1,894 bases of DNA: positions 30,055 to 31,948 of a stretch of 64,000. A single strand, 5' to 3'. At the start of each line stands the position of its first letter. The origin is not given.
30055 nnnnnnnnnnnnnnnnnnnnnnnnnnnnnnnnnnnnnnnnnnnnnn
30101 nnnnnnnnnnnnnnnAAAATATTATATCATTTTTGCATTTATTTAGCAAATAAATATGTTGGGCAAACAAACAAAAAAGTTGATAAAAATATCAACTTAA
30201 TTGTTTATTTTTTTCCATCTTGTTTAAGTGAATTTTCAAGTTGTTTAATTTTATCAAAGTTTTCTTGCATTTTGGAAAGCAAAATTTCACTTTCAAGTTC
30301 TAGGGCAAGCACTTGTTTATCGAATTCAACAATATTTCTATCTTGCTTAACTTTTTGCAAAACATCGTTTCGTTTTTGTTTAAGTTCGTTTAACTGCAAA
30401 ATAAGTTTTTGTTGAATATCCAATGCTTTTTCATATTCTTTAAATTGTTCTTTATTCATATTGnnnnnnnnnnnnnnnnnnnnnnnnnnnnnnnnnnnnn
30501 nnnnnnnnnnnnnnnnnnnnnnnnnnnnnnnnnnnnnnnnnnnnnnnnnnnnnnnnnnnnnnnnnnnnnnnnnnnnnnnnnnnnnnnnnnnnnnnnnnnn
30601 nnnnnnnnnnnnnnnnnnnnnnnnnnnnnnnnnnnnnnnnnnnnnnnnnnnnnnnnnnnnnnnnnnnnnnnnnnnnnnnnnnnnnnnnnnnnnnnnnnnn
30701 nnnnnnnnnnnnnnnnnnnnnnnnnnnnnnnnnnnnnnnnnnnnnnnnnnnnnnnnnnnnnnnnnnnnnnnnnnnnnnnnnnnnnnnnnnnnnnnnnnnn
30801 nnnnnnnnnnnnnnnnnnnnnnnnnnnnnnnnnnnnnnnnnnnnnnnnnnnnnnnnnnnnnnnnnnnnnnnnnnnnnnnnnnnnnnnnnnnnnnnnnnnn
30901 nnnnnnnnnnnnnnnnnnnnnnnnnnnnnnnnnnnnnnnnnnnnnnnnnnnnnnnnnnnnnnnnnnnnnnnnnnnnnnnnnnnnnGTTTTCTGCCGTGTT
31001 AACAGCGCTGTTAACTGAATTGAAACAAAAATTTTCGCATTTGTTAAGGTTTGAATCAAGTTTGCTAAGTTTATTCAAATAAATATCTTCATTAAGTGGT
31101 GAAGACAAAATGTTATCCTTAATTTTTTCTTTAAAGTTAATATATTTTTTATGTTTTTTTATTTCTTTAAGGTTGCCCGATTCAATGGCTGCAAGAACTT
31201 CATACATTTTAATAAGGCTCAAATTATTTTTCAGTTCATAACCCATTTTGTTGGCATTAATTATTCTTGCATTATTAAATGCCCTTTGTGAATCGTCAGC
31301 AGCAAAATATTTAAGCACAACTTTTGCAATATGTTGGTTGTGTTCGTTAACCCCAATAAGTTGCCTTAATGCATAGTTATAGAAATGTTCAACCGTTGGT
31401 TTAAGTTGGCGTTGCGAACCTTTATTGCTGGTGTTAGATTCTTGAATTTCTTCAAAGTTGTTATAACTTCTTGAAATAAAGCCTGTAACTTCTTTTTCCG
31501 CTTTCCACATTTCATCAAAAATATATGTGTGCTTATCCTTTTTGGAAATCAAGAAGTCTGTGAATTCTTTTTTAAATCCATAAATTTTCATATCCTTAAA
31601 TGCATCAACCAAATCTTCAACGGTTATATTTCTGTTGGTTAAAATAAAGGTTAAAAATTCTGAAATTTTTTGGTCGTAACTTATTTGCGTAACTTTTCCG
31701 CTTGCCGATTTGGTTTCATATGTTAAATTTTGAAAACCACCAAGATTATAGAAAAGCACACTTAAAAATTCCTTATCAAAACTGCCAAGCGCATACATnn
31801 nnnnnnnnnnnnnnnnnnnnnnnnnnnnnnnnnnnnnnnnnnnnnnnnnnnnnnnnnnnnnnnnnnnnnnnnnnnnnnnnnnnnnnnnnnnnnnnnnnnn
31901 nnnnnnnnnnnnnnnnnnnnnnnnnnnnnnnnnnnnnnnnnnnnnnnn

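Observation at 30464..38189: Two diverged paralogous ~960-980-aa cytosolic LRR proteins bracket the conserved sigH-rlmB-mrnC cluster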

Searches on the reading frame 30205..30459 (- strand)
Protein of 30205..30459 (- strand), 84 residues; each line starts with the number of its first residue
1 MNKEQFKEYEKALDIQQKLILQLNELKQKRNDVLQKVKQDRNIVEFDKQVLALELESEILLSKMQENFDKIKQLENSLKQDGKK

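Call 4: search_protein_families(library=pfam, proteins=[window:30205-30459:-], max_evalue=0.01)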
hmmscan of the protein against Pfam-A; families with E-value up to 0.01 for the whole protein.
window:30205-30459:- (84 aa): 0 families

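Call 5: search_protein_families(library=ncbifam, proteins=[window:30205-30459:-], max_evalue=1)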
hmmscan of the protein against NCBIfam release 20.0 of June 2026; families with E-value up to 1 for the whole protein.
window:30205-30459:- (84 aa): 1 family
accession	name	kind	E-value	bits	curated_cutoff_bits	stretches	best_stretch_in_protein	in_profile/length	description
TIGR04082.1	rSAM_for_selen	equivalog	0.079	11.7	350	1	6-80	286-361/516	thio(seleno)oxazole modification radical SAM maturase SbtM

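Call 6: search_protein_families(library=padloc, proteins=[window:30205-30459:-], max_evalue=1)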
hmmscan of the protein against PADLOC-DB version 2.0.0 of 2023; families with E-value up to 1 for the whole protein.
window:30205-30459:- (84 aa): 2 families
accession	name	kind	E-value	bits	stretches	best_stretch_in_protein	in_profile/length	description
PDLC04373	PDC-M05B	-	0.014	13.4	1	26-74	88-136/141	-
PDLC04374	PDC-M05B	-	0.017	13.4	1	23-70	86-133/146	-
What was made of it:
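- On Known anti-phage defence systems (PADLOC-DB v2): Only E = 0.014-0.017 noise hits for the 84-aa protein (call 6).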

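Call 7: search_protein_families(library=phrogs, proteins=[window:30205-30459:-], max_evalue=1)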
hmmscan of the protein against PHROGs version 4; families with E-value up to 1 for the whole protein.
window:30205-30459:- (84 aa): 3 families
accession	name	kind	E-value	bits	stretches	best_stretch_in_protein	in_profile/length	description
phrog_30177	-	unknown function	0.092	14.2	1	27-80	47-97/113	-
phrog_9890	-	unknown function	0.14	12.5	1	2-77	149-222/252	-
phrog_31081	-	unknown function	0.39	12.2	0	15-49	49-83/109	-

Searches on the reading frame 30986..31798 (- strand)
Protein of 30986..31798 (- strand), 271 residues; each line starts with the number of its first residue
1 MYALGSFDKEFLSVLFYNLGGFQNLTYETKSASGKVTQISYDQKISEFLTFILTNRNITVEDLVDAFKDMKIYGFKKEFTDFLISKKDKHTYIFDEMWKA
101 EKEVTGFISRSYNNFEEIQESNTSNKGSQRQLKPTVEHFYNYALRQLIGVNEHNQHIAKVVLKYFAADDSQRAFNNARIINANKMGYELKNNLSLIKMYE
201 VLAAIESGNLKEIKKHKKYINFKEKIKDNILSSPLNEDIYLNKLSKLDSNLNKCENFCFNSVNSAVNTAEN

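Call 54: predict_structure(alignment_id=A4)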
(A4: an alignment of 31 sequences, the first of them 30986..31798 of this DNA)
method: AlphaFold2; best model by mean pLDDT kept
length: 271 residues; sequences in the alignment: 31
mean_pLDDT: 90.3   pTM: 0.68
mean pLDDT of the five models: 90.3, 89.5, 89.0, 87.6, 87.2
residues with pLDDT >= 90: 193; 70-90: 69; 50-70: 9; < 50: 0
segments of 3 or more residues with pLDDT < 50: none
pLDDT, mean of each block of 10 residues (from residue 1): 83 94 79 85 94 94 93 95 93 95 93 95 82 93 89 93 87 96 94 93 95 96 80 71 88 95 93 88
secondary structure, 60 per line:
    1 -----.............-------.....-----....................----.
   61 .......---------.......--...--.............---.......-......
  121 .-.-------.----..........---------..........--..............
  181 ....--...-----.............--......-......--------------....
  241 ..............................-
elements in order: H6-18 E26-30 E36-40 H41-55 H60-67 H77-83 E86-88 H93-103 H107-113 H115-121 H136-145 H155-164 H167-184 E187-189 H195-207 H210-215 E220-222 H237-270

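Call 56: fold_search(model_id=the predicted structure, library=pdb)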
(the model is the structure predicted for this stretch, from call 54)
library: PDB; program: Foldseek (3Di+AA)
matches with E <= 10: 141; with E <= 0.001: 0
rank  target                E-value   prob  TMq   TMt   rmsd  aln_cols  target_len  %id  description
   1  4u0s_A                7.1e-01  0.06  0.14  0.12  17.3       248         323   12  Structure of Eukaryotic fic domain containing protein with ADP (released 2014-12-10)
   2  9db2_B                7.5e-01  0.06  0.13  0.07  14.6       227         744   10  Class Ia ribonucleotide reductase with mechanism-based inhibitor N3CDP (released 2024-11-06)
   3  3shg_A                8.8e-01  0.23  0.18  0.23  14.0       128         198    8  VBHT Fic protein from BARTONELLA SCHOENBUCHENSIS in complex with VBHA antitoxin (released 2012-01-25)
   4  9unw_H                9.3e-01  0.06  0.15  0.17  21.8       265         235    6  mouse PDCD5-TRiC complex (released 2026-03-25)
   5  8vhq_B                9.8e-01  0.06  0.13  0.06  17.0       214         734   12  Crystal structure of E. coli class Ia ribonucleotide reductase alpha subunit W28A variant bound to dATP and ATP (released 2024-09-04)
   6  8vhp_F                1.4e+00  0.05  0.13  0.06  17.0       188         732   12  Crystal structure of E. coli class Ia ribonucleotide reductase alpha subunit W28A variant bound to CDP and two molecul (released 2024-09-04)
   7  4u0s_B                1.5e+00  0.04  0.14  0.12  17.3       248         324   12  Structure of Eukaryotic fic domain containing protein with ADP (released 2014-12-10)
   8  5cnv_A                1.6e+00  0.03  0.13  0.07  15.3       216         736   14  Crystal structure of the dATP inhibited E. coli class Ia ribonucleotide reductase complex bound to GDP and TTP at 3.20 (released 2016-01-20)
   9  7qa8_A                1.8e+00  0.03  0.12  0.10  21.0       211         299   11  Structure of the GPCR dimer Ste2 bound to an antagonist (released 2022-03-16)
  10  9dei_D                1.8e+00  0.03  0.12  0.10  27.7       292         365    9  Trypanosoma brucei mitochondrial RNA-editing catalytic complex 1, U-deletion (RECC1) (released 2026-01-21)
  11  5eu0_A                1.9e+00  0.13  0.14  0.17  10.7        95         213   17  FIC domain of Bep1 from Bartonella rochalimae in complex with BiaA (released 2017-03-01)
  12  7m5i_B                1.9e+00  0.04  0.14  0.19  12.5       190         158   14  Endolysin from Escherichia coli O157:H7 phage FAHEc1 (released 2021-08-04)
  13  5jff_A                2.0e+00  0.15  0.15  0.20   9.6        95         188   15  E. coli EcFicT mutant G55R in complex with EcFicA (released 2016-10-05)
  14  5npv_A                2.1e+00  0.13  0.12  0.13   7.3        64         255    9  Structure of human ATG5-ATG16L1(ATG5BD) complex (I4) (released 2017-10-11)
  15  4u0z_D                2.1e+00  0.03  0.14  0.12  16.7       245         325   11  Eukaryotic Fic Domain containing protein with bound APCPP (released 2014-12-10)
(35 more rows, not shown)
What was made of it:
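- Tried and rejected: Weak Fic-like hits at E >= 0.7 were rejected (call 56).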
